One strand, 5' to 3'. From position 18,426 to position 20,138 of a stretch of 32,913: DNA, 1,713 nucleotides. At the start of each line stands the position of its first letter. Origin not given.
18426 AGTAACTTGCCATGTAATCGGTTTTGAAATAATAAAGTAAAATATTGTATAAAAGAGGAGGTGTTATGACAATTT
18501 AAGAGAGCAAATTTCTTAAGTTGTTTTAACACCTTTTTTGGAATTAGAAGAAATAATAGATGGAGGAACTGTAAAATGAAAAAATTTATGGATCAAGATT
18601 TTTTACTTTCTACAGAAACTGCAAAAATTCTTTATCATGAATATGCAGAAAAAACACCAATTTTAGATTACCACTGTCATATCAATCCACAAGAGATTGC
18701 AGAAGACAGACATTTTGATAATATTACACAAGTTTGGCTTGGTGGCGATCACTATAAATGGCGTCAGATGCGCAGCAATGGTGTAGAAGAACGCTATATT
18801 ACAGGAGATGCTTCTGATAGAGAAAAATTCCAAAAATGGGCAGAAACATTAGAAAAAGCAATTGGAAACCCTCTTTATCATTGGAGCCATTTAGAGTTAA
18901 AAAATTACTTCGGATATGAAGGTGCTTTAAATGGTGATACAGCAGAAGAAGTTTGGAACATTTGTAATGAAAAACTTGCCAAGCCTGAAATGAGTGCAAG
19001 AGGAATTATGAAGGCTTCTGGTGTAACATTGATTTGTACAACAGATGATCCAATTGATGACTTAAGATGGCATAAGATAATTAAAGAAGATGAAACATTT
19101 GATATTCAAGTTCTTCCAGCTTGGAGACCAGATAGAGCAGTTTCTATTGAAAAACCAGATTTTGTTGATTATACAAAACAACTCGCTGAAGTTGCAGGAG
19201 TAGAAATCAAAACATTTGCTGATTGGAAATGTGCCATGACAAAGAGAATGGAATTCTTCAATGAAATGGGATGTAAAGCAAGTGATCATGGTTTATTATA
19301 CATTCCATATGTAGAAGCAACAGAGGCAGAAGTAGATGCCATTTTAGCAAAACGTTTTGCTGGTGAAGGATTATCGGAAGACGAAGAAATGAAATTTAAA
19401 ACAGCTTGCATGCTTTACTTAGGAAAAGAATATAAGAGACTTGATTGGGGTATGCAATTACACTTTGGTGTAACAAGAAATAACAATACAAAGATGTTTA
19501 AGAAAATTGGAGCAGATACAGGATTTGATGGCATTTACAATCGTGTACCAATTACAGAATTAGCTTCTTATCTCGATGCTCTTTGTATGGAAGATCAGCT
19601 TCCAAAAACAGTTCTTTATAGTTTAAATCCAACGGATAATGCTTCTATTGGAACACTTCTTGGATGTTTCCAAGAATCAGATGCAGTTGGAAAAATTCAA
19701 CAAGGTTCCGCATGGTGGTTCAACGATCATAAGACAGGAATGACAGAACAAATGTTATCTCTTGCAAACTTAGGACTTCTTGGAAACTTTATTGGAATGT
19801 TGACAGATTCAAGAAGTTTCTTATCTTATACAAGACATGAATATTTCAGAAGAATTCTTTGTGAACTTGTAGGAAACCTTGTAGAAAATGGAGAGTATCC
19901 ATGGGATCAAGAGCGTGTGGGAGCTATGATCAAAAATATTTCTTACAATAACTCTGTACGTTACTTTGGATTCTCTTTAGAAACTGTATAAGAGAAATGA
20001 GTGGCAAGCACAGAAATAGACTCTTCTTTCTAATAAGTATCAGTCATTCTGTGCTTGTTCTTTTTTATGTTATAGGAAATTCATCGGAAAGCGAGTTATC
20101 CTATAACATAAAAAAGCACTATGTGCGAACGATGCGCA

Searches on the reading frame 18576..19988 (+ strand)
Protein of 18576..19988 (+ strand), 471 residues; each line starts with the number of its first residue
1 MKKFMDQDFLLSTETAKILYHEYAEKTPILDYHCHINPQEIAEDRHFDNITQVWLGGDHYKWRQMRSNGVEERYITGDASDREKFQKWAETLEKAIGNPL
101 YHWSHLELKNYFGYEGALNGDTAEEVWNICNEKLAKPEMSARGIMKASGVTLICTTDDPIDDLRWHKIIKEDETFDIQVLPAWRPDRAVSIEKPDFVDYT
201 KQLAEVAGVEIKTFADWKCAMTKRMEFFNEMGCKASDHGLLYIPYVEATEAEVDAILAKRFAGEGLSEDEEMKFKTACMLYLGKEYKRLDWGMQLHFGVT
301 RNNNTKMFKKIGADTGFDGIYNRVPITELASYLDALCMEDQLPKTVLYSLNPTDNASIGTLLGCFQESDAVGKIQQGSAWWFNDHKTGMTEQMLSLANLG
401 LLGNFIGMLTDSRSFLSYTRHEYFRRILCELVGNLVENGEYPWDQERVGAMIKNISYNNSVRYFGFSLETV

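Call 62: search_protein_families(library=pfam, proteins=[window:18576-19988:+], max_evalue=0.00001)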
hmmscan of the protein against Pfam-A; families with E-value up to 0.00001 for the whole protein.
window:18576-19988:+ (471 aa): 1 family
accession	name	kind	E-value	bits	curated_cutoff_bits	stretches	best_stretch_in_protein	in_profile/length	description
PF02614.20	UxaC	-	3.1e-205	682.8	25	1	1-464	1-464/464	Glucuronate isomerase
